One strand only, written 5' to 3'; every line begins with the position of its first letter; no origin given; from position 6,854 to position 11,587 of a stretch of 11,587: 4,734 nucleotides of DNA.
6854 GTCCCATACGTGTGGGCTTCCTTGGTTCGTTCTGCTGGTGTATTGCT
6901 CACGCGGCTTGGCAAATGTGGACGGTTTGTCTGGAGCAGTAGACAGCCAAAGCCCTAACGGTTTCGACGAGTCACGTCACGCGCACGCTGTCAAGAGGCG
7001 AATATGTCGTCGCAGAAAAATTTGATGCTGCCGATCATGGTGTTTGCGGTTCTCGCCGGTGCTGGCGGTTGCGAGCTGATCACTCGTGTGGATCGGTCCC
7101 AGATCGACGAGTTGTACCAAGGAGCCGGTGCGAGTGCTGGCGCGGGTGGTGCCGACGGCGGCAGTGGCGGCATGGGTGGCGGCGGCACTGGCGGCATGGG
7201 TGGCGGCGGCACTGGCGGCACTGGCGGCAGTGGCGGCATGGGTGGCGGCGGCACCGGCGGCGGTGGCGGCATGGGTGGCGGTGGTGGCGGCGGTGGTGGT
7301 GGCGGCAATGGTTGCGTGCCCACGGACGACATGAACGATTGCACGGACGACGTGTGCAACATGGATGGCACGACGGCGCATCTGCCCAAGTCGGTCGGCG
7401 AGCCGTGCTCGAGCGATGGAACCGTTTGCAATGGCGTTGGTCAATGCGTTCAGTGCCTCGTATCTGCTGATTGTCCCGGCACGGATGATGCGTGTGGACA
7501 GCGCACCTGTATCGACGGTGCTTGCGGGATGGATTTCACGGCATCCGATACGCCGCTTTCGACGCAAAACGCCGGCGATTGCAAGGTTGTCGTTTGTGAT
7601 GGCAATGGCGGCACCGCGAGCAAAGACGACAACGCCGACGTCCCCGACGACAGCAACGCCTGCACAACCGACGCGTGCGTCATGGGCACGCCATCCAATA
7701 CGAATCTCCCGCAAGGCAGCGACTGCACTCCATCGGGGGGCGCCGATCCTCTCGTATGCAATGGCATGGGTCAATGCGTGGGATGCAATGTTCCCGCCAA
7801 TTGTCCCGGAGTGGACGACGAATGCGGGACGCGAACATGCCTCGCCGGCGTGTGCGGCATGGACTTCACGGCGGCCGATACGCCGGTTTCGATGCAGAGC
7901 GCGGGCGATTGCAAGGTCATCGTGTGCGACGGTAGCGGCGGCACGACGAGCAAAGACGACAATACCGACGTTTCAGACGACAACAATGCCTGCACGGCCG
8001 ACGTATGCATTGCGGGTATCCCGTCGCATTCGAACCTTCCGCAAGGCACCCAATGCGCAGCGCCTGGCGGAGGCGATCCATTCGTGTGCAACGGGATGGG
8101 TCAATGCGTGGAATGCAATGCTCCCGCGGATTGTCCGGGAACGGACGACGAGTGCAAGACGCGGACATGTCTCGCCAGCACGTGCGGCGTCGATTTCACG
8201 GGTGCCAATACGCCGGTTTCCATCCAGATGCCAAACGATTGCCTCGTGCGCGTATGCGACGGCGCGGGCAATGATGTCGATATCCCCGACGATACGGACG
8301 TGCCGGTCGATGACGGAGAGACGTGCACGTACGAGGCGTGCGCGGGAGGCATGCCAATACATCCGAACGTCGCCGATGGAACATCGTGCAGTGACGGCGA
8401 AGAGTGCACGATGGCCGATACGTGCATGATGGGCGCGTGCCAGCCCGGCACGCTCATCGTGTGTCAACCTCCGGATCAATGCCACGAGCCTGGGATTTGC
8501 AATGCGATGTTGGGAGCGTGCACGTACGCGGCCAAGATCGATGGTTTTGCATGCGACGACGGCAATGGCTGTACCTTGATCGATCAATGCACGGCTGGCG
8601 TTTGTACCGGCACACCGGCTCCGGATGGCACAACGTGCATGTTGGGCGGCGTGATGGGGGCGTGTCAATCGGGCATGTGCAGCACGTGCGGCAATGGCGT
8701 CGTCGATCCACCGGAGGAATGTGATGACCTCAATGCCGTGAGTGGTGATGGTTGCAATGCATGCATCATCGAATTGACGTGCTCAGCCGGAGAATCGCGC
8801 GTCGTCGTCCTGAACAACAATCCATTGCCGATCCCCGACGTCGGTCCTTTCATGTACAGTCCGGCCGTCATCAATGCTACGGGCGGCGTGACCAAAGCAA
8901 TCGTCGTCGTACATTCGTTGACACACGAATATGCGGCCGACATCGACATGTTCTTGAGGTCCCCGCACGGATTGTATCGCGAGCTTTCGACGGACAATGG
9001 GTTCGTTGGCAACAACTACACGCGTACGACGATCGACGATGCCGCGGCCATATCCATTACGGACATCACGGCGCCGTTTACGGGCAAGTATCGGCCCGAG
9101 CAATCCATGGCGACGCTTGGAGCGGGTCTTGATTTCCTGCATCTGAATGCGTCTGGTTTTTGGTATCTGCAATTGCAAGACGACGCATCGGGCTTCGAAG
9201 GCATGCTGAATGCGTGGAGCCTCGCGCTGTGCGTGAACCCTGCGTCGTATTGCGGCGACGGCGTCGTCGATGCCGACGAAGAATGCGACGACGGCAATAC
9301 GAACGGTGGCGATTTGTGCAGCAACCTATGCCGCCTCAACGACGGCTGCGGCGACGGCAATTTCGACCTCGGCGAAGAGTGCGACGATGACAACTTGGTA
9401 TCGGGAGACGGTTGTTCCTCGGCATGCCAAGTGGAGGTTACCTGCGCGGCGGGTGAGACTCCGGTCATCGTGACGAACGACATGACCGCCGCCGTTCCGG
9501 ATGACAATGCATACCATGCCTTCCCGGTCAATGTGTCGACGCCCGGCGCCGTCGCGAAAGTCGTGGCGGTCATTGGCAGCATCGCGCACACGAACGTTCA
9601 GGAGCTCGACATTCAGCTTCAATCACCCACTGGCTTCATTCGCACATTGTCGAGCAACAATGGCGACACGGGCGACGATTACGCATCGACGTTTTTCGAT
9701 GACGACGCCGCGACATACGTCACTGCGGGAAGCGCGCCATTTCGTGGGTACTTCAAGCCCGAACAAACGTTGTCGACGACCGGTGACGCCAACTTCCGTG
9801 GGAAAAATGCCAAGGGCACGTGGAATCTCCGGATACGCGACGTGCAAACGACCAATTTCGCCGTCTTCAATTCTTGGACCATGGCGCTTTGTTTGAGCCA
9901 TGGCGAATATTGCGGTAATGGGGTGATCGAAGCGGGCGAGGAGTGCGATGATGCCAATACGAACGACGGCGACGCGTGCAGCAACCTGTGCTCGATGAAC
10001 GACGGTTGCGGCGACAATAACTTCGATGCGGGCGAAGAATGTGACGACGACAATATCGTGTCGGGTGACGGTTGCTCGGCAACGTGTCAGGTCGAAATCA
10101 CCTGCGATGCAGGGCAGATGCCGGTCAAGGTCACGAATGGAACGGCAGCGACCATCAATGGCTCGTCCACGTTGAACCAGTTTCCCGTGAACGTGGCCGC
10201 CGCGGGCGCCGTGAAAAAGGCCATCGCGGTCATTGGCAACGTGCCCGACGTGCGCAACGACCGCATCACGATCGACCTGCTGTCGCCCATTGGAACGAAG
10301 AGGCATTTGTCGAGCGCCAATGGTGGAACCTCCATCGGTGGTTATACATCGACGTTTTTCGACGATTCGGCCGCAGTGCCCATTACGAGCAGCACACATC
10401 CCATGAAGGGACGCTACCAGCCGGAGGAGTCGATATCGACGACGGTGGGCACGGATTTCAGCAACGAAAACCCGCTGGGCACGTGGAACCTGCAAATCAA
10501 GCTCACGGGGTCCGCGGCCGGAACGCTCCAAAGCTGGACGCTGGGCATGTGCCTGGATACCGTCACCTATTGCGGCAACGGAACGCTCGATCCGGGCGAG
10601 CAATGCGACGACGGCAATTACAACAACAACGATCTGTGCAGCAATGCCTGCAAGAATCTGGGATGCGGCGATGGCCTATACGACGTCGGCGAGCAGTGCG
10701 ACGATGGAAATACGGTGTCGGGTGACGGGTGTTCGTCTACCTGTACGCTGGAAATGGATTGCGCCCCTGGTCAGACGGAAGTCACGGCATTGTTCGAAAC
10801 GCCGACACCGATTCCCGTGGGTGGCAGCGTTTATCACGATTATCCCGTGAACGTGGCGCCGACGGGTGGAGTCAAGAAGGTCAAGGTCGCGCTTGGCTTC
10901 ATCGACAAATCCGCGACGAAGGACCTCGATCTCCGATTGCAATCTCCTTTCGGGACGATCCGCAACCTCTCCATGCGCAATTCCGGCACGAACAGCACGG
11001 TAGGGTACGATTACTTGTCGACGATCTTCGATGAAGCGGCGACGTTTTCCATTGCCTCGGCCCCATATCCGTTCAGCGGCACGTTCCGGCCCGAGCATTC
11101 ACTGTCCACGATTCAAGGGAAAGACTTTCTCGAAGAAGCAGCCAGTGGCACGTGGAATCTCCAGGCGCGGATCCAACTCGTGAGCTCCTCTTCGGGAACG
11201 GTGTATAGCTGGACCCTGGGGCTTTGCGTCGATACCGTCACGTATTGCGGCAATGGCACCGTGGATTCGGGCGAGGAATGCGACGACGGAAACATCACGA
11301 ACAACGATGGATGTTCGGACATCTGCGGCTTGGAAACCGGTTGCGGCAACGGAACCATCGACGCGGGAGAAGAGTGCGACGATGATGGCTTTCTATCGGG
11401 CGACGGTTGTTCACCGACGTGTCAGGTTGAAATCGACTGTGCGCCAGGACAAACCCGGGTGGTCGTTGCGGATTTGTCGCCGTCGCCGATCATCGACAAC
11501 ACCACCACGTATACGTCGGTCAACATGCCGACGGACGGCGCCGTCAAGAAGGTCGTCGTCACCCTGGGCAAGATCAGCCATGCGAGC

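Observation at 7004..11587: Giant surface protein built from nested tandem repeats, including stand-alone P-domains with no protease domain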

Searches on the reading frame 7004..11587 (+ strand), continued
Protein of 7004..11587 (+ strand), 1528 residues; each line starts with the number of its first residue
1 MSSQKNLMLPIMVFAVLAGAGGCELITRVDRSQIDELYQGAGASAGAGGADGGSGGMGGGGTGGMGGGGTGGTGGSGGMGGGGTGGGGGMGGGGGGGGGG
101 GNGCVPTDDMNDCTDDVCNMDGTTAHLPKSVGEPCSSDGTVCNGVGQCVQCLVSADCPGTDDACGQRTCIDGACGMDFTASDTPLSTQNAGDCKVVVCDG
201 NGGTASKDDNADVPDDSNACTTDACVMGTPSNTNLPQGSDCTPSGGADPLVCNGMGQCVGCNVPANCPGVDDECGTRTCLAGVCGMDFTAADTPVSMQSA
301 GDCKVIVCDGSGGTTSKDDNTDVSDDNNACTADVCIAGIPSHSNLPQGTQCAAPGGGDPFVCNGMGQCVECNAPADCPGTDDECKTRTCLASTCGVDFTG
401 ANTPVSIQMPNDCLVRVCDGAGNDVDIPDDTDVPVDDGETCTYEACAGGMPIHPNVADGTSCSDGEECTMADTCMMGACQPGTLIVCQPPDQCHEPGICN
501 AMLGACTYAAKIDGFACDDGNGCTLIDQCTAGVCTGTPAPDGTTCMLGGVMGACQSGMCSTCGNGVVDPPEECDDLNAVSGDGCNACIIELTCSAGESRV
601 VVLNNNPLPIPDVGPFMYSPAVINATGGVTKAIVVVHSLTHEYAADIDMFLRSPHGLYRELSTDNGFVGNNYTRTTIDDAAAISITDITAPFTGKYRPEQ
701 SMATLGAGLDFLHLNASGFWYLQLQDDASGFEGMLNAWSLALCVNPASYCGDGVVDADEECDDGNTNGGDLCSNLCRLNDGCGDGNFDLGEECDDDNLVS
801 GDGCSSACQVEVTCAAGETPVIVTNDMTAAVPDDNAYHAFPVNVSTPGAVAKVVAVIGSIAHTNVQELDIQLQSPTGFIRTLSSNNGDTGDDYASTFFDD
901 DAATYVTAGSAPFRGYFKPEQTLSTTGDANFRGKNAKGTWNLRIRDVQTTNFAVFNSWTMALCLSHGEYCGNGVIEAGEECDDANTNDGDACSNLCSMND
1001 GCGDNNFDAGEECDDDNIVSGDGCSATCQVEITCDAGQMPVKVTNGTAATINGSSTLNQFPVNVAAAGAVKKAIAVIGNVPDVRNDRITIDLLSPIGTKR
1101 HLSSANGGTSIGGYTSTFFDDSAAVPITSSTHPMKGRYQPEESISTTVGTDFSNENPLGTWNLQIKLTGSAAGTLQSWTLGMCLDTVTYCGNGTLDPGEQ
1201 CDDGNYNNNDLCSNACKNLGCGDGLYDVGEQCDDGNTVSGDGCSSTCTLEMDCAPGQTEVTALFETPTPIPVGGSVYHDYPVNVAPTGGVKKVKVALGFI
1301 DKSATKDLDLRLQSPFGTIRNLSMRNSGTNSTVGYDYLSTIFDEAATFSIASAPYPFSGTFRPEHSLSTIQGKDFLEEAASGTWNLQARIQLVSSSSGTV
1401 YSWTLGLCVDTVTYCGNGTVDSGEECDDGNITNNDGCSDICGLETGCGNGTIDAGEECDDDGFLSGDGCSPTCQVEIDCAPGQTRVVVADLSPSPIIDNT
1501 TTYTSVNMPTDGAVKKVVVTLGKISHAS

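Call 79: search_protein_families(library=pfam, proteins=[P0001, P0002, P0004], max_evalue=0.01)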
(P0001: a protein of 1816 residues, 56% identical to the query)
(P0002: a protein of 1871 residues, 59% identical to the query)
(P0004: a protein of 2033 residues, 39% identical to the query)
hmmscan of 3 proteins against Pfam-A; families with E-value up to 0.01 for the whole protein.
P0001 (1816 aa): 3 families
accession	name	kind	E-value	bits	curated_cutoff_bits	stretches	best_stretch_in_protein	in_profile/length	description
PF01483.27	P_proprotein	-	5.1e-66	219.2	21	7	1089-1190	10-85/86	Proprotein convertase P-domain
PF13948.11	DUF4215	-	7.4e-40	135.4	27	7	754-781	20-46/47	Domain of unknown function (DUF4215)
PF25661.1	PBCV_P4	-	0.0011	19.1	30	0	649-690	44-85/181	Phycodnaviridae minor capsid protein P4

P0002 (1871 aa): 2 families
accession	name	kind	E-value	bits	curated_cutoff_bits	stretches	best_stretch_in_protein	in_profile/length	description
PF01483.27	P_proprotein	-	3e-68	226.4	21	7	1140-1246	9-85/86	Proprotein convertase P-domain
PF13948.11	DUF4215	-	2.6e-45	152.9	27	8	583-613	18-47/47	Domain of unknown function (DUF4215)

P0004 (2033 aa): 4 families
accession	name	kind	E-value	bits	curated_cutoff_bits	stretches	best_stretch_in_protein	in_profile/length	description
PF01483.27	P_proprotein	-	5.2e-36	123.1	21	4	1921-2028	4-84/86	Proprotein convertase P-domain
PF13948.11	DUF4215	-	2.1e-17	63.6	27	4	1844-1874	18-47/47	Domain of unknown function (DUF4215)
PF00526.23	Dicty_CTDC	-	0.0031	17.7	27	2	957-976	3-23/24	Dictyostelium (slime mold) repeat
PF00036.39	EF-hand_1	-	0.0064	16.4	25.4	0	1436-1456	4-24/29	EF hand domain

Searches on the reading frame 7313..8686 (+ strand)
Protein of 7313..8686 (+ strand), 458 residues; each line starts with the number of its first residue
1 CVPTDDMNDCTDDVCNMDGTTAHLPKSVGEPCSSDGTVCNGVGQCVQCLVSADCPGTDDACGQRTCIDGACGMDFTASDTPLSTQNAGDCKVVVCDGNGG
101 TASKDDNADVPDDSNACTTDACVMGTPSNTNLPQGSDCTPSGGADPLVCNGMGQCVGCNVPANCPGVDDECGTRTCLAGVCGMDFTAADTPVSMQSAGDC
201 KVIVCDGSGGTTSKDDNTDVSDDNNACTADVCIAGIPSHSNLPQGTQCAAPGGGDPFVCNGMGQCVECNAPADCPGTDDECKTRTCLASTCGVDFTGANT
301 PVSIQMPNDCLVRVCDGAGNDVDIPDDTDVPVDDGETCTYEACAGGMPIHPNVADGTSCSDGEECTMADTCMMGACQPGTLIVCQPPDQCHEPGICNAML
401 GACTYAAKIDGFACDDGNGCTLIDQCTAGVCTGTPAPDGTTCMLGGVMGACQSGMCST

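Call 14: search_protein_families(library=pfam, proteins=[window:7313-8686:+], max_evalue=1)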
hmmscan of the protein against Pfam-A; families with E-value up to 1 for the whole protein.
window:7313-8686:+ (458 aa): 0 families

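Call 58: search_protein_families(library=ncbifam, proteins=[window:7313-8686:+], max_evalue=1)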
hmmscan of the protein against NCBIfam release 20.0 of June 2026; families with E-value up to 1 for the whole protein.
window:7313-8686:+ (458 aa): 0 families

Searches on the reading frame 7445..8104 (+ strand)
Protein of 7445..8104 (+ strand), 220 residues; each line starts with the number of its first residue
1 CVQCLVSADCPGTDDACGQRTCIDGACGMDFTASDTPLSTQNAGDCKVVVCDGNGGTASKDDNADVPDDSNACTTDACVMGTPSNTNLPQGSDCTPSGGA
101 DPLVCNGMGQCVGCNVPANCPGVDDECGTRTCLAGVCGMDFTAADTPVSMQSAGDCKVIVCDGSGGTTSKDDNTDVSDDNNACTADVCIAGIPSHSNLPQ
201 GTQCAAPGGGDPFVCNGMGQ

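Call 50: predict_structure(alignment_id=A3)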
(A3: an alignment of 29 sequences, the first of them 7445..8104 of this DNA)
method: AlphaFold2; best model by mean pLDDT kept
length: 220 residues; sequences in the alignment: 29
mean_pLDDT: 95.2   pTM: 0.67
mean pLDDT of the five models: 95.2, 94.6, 94.2, 94.1, 93.7
residues with pLDDT >= 90: 207; 70-90: 11; 50-70: 2; < 50: 0
segments of 3 or more residues with pLDDT < 50: none
pLDDT, mean of each block of 10 residues (from residue 1): 96 97 98 97 97 98 96 97 97 93 95 96 97 96 98 96 98 93 93 95 82 91
secondary structure, 60 per line:
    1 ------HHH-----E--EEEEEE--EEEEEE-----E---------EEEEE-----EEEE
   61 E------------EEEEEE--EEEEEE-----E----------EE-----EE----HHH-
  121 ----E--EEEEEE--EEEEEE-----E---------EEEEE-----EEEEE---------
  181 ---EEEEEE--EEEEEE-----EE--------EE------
elements in order: E18-23 E26-31 E47-51 E57-61 E74-79 E82-87 E128-133 E136-141 E157-161 E167-171 E184-189 E192-197

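Call 60: fold_search(model_id=the predicted structure, library=pdb)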
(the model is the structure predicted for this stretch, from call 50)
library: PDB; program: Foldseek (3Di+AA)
matches with E <= 10: 220; with E <= 0.001: 0
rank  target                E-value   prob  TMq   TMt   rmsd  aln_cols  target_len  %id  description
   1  9gjg_H                3.3e-02  0.35  0.17  0.06  37.0       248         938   14  Entamoeba histolytica Gal/GalNAc lectin bound to monoclonal antibody CP33-H/L-LA22 (released 2026-02-11)
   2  9gjb_H                5.2e-02  0.30  0.17  0.09  17.5       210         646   14  Entamoeba histolytica Gal/GalNAc lectin, mode 2 (released 2026-02-11)
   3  9gjc_H                6.1e-02  0.33  0.18  0.07  34.9       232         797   16  Entamoeba histolytica Gal/GalNAc lectin, mode 3 (released 2026-02-11)
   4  2qc5                  2.0e-01  0.09  0.12  0.10  29.5       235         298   11  Streptogramin B lyase structure (released 2008-10-14)
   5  2z2o_A                2.4e-01  0.09  0.13  0.11  28.2       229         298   11  Crystal Structure of apo virginiamycin B lyase from Staphylococcus aureus (released 2007-06-19)
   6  9oz8_B                2.9e-01  0.10  0.14  0.06  31.8       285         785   13  Cryo-EM structure of chicken NEL dimer bound with one human NICOL. (released 2026-02-25)
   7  10ft_B                3.2e-01  0.09  0.15  0.15  36.1       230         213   13  Cryo-EM structure of receptor tyrosine kinase ROS1 in complex with NELL2 (released 2026-02-25)
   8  2z2p_A                4.0e-01  0.08  0.13  0.11  29.9       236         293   10  Crystal Structure of catalytically inactive H270A virginiamycin B lyase from Staphylococcus aureus with Quinupristin (released 2007-06-19)
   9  2z2n                  4.4e-01  0.08  0.12  0.10  28.0       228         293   10  Crystal Structure of selenomethionine substituted virginiamycin B lyase from Staphylococcus aureus (released 2007-06-19)
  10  2z2o_C                5.5e-01  0.07  0.13  0.11  29.9       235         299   11  Crystal Structure of apo virginiamycin B lyase from Staphylococcus aureus (released 2007-06-19)
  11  9oz8_C                5.8e-01  0.09  0.16  0.07  34.1       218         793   12  Cryo-EM structure of chicken NEL dimer bound with one human NICOL. (released 2026-02-25)
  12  9gvj_C                7.9e-01  0.03  0.12  0.07  22.3       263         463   14  MUC5AC mucin amino acids 28 to 1483 (released 2024-12-04)
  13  9a3z_B                8.3e-01  0.09  0.19  0.16  24.1       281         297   14  A predicted model of tissue transglutaminase 2 (TG2) in complex with plasma fibronectin's gelatin binding domain (FNI6 (released 2024-02-02)
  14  6pog_B                1.1e+00  0.09  0.19  0.19  11.0       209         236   10  Crystal structure of the NELL2 EGF1-6-Robo3 FN1 complex (released 2020-05-06)
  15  2bo2_B                1.6e+00  0.10  0.17  0.24  12.0       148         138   10  EGF Domains 1,2,5 of human EMR2, a 7-TM immune system molecule, in complex with calcium. (released 2006-08-09)
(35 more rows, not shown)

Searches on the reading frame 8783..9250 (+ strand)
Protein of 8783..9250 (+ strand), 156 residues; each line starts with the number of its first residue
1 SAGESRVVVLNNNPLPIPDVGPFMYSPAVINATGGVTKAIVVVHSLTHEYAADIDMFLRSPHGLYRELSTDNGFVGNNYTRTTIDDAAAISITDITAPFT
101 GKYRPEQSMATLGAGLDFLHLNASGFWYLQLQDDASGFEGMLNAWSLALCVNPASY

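Call 14: search_protein_families(library=pfam, proteins=[window:8783-9250:+], max_evalue=1)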
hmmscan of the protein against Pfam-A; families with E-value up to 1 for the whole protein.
window:8783-9250:+ (156 aa): 1 family
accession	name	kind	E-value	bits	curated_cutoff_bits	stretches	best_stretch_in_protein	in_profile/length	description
PF01483.27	P_proprotein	-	3.4e-07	30.7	21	1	40-148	4-85/86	Proprotein convertase P-domain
